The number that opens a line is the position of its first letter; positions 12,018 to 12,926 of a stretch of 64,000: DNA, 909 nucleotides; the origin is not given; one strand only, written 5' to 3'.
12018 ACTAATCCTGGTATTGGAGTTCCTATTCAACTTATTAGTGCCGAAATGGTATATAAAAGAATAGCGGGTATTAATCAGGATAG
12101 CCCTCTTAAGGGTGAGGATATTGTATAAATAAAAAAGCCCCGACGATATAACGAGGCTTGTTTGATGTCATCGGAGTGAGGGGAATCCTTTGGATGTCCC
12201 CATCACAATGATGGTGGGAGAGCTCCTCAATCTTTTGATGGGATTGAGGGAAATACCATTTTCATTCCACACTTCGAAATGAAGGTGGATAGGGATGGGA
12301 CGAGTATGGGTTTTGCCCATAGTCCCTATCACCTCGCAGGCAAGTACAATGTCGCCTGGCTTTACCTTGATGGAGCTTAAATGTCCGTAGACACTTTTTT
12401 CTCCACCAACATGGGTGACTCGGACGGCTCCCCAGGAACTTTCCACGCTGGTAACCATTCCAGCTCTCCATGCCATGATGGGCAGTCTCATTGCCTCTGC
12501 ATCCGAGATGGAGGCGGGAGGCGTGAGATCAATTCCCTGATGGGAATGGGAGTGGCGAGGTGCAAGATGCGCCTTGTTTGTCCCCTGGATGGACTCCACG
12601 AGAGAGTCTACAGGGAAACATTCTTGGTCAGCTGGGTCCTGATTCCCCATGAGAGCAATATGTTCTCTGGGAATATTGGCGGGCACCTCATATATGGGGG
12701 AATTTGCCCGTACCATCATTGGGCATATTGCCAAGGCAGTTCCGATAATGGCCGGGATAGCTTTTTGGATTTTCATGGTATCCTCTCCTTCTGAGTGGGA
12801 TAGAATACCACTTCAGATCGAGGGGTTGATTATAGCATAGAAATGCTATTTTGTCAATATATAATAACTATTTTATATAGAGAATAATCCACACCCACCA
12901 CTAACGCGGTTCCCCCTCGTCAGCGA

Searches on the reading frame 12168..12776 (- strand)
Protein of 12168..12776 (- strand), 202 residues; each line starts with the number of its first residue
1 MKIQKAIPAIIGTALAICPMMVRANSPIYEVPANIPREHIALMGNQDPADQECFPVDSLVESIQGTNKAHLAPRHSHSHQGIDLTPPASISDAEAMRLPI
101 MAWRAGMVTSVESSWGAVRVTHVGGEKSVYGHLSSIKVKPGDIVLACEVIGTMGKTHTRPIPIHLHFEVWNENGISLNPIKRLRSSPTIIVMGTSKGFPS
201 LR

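Call 3: search_protein_families(library=pfam, proteins=[window:12168-12776:-], max_evalue=1)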
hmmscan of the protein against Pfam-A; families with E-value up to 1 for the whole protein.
window:12168-12776:- (202 aa): 1 family
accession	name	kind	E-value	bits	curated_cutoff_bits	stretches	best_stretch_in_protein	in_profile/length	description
PF01551.29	Peptidase_M23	-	7.4e-16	58.6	28.7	1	78-179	2-96/96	Peptidase family M23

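Call 10: find_encoding_contigs(protein=window:12171-12776:-, flank=10000, max_places=10)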
Protein window:12171-12776:- (202 aa): 3 contigs read that carry it; 2 places shown.
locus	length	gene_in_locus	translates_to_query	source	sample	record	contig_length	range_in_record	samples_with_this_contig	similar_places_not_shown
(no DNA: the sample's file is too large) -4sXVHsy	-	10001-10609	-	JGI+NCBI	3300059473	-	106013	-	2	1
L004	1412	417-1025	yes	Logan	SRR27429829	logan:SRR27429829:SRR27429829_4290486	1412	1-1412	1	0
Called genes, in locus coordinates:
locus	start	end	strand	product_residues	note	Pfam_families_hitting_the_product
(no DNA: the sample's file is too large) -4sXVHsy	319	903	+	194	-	PF00908:dTDP_sugar_isom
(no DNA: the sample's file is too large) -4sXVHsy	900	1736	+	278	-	PF01073:3Beta_HSD (faint), PF01370:Epimerase, PF04321:RmlD_sub_bind, PF07993:NAD_binding_4 (faint), PF02719:Polysacc_synt_2 (weak), PF16363:GDP_Man_Dehyd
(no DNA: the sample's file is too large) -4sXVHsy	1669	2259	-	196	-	PF01712:dNK (faint), PF13238:AAA_18 (faint), PF13521:AAA_28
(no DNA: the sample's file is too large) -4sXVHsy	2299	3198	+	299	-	PF03446:NAD_binding_2, PF03807:F420_oxidored (weak), PF00393:6PGD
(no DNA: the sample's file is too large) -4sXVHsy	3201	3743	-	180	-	-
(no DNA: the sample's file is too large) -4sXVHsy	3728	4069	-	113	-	PF02798:GST_N (weak), PF00462:Glutaredoxin (weak), PF13417:GST_N_3, PF13409:GST_N_2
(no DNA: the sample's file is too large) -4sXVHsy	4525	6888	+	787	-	PF00133:tRNA-synt_1, PF09334:tRNA-synt_1g, PF13603:tRNA-synt_1_2 (faint), PF08264:Anticodon_1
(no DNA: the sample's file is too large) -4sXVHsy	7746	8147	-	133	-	-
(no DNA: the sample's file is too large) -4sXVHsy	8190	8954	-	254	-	PF04240:Caroten_synth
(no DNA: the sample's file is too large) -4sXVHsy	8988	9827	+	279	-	PF01040:UbiA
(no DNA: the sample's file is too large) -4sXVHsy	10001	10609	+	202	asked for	PF01551:Peptidase_M23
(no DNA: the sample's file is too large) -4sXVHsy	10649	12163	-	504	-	PF00070:Pyr_redox (faint), PF00890:FAD_binding_2 (weak), PF01266:DAO, PF01593:Amino_oxidase, PF03486:HI0933_like (faint), PF07992:Pyr_redox_2 (faint), PF12831:FAD_oxidored (faint), PF13450:NAD_binding_8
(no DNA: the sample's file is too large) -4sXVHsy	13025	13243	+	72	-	-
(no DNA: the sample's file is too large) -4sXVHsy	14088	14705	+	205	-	PF13419:HAD_2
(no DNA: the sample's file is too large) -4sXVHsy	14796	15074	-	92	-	PF07866:DUF1653 (weak)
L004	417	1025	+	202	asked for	PF01551:Peptidase_M23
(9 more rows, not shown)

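Call 21: search_dna_similar(query=window:12171-12776:-, collection=phages, mode=protein, max_evalue=0.001)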
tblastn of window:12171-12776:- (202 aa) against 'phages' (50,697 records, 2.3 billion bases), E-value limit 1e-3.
Records with a match: 111; places in all: 114; records where one place covers at least 80% of the query: 0.
Best place of each record, by identity: <60% 111.
By first word of the organism name: Streptomyces 58; Bacteriophage 11; Arthrobacter 9; Microcystis 8; Thermus 5; Streptococcus 4; Bacillus 3; Xanthomonas 2; Synechococcus 2; Plectonema 2; and 6 more.
By host as written in the record: Streptomyces griseus ATCC 10137 25; Streptomyces lividans JI 1326 17; - 15; Streptomyces viridochromogenes DSM40736 5; Microcystis aeruginosa FACHB524 4; Arthrobacter sp. ATCC 21022 4; Streptococcus thermophilus ST64987 4; Streptomyces sanglieri UNT16F27A 4; and 22 more.
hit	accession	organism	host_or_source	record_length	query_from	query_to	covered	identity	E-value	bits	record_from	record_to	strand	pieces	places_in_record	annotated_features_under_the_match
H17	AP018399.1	Xanthomonas phage XacN1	Xanthomonas citri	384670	27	181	77%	27.7%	1e-4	48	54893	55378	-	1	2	M23 family peptidase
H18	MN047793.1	Xanthomonas phage Xoo-sp13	Xanthomonas oryzae pv. oryzae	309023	56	183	63%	32.8%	3e-4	47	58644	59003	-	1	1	M23 family peptidase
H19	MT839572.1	Bacteriophage sp.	human fecal samples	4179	50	187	68%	30.1%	1e-10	65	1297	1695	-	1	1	record has no annotation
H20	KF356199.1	Microcystis phage MaMV-DC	Microcystis aeruginosa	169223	64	168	52%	39.5%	4e-9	61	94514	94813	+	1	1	lysozyme/metalloendopeptidase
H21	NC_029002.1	Microcystis phage MaMV-DC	Microcystis aeruginosa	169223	64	168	52%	39.5%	4e-9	61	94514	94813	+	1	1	metallo-endopeptidase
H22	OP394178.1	Cyanophage MaMV-DH01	Cyanobacteria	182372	64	168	52%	39.5%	5e-9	61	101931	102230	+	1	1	lysozyme/metalloendopeptidase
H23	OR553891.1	Arthrobacter phage CallinAllBarbz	Arthrobacter sulfureus ATCC 19098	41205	72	183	55%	36.7%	1e-8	60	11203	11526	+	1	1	15: tape measure protein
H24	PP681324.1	Microcystis phage MaMV-DL02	Microcystis aeruginosa FACHB524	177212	64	168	52%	38.5%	2e-8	59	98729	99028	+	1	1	hypothetical protein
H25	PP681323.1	Microcystis phage MaMV-DL01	Microcystis aeruginosa FACHB524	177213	64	168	52%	38.5%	2e-8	59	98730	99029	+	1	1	hypothetical protein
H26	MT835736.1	Bacteriophage sp.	human fecal samples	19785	70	182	56%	35.7%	3e-6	52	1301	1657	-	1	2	record has no annotation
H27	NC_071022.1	Arthrobacter phage BaileyBlu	Arthrobacter sulfureus NRRL B-14730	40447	72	183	55%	35.8%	5e-8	58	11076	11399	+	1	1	15: tail length tape measure protein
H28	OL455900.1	Arthrobacter phage BaileyBlu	Arthrobacter sulfureus NRRL B-14730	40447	72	183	55%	35.8%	5e-8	58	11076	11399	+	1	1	15: tape measure protein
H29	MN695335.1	Synechococcus phage B23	Synechoccus sp.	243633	74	179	52%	37.5%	8e-5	48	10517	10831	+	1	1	hypothetical protein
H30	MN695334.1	Synechococcus phage B3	Synechoccus sp.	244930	74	179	52%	37.5%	9e-5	48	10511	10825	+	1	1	hypothetical protein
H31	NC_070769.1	Arthrobacter phage MargaretKali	Arthrobacter sp. ATCC 21022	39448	54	171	58%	33.6%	8e-4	45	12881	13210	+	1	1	17: tail length tape measure protein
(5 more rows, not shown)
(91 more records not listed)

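Call 29: find_homologous_proteins(query=window:12171-12776:-, max_evalue=0.00001)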
Query window:12171-12776:- (202 aa): 11 proteins with E <= 0.00001 among 80 candidates.
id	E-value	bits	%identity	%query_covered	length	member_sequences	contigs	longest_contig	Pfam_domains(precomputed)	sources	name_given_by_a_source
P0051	2.0e-125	434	97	100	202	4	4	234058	PF01551.30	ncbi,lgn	-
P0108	1.1e-102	360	79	100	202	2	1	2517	PF01551.30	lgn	-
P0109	4.9e-100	351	80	100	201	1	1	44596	PF01551.30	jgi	jgi:hypothetical protein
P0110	1.3e-87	311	74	93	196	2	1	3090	PF01551.30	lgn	-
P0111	1.4e-81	291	67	100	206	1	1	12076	PF01551.30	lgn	-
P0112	3.2e-78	280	63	100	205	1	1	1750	PF01551.30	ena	-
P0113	5.3e-78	279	65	100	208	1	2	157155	PF01551.30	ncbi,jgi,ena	jgi:murein DD-endopeptidase MepM/ murein hydrolase activator NlpD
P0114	2.7e-77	277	64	100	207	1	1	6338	PF01551.30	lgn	-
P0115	3.3e-74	267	62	100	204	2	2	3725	PF01551.30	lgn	-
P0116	8.6e-61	223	58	93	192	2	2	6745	PF01551.30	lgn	-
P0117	6.8e-6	44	50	35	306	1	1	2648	PF01551.30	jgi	jgi:murein DD-endopeptidase MepM/ murein hydrolase activator NlpD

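Call 32: search_protein_families(library=pfam, proteins=[L088:10490-10873:+], max_evalue=0.1)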
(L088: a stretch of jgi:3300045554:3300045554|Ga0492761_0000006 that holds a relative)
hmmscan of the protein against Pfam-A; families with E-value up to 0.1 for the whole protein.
L088:10490-10873:+ (128 aa): 0 families

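Call 33: search_protein_families(library=ncbifam, proteins=[window:12171-12776:-], max_evalue=0.1)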
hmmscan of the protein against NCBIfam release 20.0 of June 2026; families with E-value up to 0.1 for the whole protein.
window:12171-12776:- (202 aa): 13 families
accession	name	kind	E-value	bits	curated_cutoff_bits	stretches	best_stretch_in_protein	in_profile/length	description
NF052336.1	PdgHdaseHSB100310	equivalog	3.7e-09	36.4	500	1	93-173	63-145/316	peptidoglycan hydrolase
NF053738.1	S2SprSpoIIQBc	equivalog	8.1e-08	32.2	250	1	90-183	127-223/232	stage II sporulation protein SpoIIQ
NF052530.1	Heli_ShapePgp3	exception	5.3e-07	29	300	1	99-181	179-262/270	peptidoglycan metallopeptidase Pgp3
NF008652.0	PRK11649.1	equivalog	3.2e-05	22.8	341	1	118-180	347-407/439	murein DD-endopeptidase MepM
NF052529.1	PG_M23_Pgp6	exception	0.00061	18.6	600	1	119-170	370-420/452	peptidoglycan metallopeptidase Pgp6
NF050804.1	CellDivDipMCaul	equivalog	0.0025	16.7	900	1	118-169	563-613/634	cell division endopeptidase DipM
NF041208.1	celldiv_DipM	equivalog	0.0038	16.5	740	1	117-185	353-419/419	cell division endopeptidase DipM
NF047755.1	LIC_10271_M23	exception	0.0049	16.6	180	1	119-156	152-189/207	LIC_10271 family cell wall hydrolase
NF004547.1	PRK05889.1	equivalog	0.009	16.2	75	0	130-152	47-69/71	biotin/lipoyl-binding carrier protein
NF008123.1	PRK10871.1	equivalog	0.0096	15.4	311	1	127-183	309-362/365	murein hydrolase activator NlpD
NF053824.1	PdgNdpepShyC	equivalog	0.0096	14.8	700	1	120-179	332-389/429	peptidoglycan DD-endopeptidase ShyC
NF053825.1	PdgNdpepShyA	equivalog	0.011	14.5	700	1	118-172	330-383/425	peptidoglycan DD-endopeptidase ShyA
NF040883.1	amid_act_ActS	equivalog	0.041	13.1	375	1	127-169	180-220/242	amidase activator ActS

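Call 43: search_protein_families(library=phrogs, proteins=[window:12171-12776:-], max_evalue=0.01)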
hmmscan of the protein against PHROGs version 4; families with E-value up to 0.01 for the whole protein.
window:12171-12776:- (202 aa): 15 families
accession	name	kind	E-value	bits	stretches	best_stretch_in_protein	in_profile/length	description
phrog_28672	-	other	3.1e-12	46.8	1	64-175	273-379/397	metallo-endopeptidase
phrog_7767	-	other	6.8e-12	46.5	1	75-183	17-119/194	metallo-endopeptidase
phrog_6700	-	lysis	4.7e-11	41.4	1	32-182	2577-2723/2898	endolysin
phrog_21656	-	other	7.9e-10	38.4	1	68-183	626-743/1022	peptidase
phrog_14988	-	other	1.7e-08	35.5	1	74-181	28-137/272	peptidase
phrog_3084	-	lysis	3e-08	34.1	1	73-183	18-134/468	endolysin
phrog_10030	-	tail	6.6e-08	31.3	1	72-174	1907-2010/2105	tail length tape measure protein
phrog_3578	-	lysis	6.2e-07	30.1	1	78-171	235-338/405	endolysin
phrog_1067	-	head and packaging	9.1e-07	28.7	1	73-175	754-850/991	minor head protein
phrog_37190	-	other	1.6e-06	28.8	1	58-182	121-237/244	peptidase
phrog_16615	-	other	5.6e-06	26.4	1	78-185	418-519/529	peptidase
phrog_8537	-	unknown function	0.00022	21.6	1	100-185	28-120/384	-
phrog_36429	-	unknown function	0.00024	19.9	1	62-189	112-239/1159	-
phrog_880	-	lysis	0.00028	21.4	1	70-185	20-138/435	endolysin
phrog_4070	-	tail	0.0015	17.8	1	122-186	661-730/989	tail length tape measure protein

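Call 54: search_protein_representatives(protein=window:12171-12776:-)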
Query: 202 residues. Proteins with E-value up to 0.001 (for the whole library): 5565; up to 1e-10: 31; up to 1e-30: 1. The best 150 are listed.
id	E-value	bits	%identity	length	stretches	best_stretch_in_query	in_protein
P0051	6.2e-126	434.0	97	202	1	1-202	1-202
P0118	2.3e-18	83.0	45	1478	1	47-181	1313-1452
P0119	7.2e-18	81.3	37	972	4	77-190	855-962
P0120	8.0e-18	81.2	38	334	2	100-189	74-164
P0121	8.2e-18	81.1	42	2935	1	51-180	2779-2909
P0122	1.5e-16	77.0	43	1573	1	51-185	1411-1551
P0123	3.9e-16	75.7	48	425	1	75-180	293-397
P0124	1.6e-15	73.6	37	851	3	97-184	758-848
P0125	8.3e-15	71.3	41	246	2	117-179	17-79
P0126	1.1e-14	71.0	37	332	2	78-188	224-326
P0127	1.3e-14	70.7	48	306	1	77-183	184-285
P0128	8.5e-14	68.0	38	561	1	39-179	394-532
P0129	1.1e-13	67.7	37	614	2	98-183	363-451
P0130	1.2e-13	67.6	41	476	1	52-181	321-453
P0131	3.3e-13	66.1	36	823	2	96-188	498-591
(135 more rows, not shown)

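Call 55: list_cluster_members(proteins=[P0118, P0119, P0120, P0121, P0122, P0123, P0124, P0126, P0127, P0128])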
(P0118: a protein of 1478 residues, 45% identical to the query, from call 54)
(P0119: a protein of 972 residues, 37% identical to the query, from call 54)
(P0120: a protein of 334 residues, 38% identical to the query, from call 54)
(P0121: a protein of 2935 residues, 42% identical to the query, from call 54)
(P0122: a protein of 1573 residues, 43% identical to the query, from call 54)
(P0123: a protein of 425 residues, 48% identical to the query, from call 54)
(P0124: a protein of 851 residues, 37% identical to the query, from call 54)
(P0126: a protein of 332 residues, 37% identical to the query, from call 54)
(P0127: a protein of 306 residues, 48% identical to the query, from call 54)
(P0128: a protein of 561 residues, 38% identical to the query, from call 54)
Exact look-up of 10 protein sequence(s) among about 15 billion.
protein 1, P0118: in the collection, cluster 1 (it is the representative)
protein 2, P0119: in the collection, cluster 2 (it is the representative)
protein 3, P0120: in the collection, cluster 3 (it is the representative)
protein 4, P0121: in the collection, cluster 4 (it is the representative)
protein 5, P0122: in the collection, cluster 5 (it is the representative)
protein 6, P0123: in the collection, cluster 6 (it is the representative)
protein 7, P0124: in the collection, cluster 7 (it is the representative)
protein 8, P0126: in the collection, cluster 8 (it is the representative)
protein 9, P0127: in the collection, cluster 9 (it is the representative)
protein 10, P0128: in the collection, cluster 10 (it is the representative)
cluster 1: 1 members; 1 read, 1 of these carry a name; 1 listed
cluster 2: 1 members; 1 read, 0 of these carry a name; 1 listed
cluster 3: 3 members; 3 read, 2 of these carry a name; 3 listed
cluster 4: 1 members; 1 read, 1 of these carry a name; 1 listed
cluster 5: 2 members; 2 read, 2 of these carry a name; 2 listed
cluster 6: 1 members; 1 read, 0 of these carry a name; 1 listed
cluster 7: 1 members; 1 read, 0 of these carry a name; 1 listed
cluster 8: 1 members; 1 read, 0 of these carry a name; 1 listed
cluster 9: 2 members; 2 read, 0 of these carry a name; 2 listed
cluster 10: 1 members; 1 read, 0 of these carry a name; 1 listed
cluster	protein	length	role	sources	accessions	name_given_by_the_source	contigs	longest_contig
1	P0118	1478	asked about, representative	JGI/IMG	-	LAS superfamily LD-carboxypeptidase LdcB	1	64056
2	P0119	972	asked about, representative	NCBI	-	-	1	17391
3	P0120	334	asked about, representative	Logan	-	-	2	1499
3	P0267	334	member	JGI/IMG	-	murein DD-endopeptidase MepM/ murein hydrolase activator NlpD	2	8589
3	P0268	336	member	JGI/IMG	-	murein DD-endopeptidase MepM/ murein hydrolase activator NlpD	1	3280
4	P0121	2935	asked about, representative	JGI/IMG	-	zinc D-Ala-D-Ala carboxypeptidase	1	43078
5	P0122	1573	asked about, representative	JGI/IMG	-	murein DD-endopeptidase MepM/ murein hydrolase activator NlpD/LAS superfamily ...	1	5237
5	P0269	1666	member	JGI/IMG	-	murein DD-endopeptidase MepM/ murein hydrolase activator NlpD/LAS superfamily ...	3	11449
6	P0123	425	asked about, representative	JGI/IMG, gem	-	-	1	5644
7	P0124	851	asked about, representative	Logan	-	-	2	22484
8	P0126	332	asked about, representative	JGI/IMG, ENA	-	-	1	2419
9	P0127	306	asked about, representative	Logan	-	-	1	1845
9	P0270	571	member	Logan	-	-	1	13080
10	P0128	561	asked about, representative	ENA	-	-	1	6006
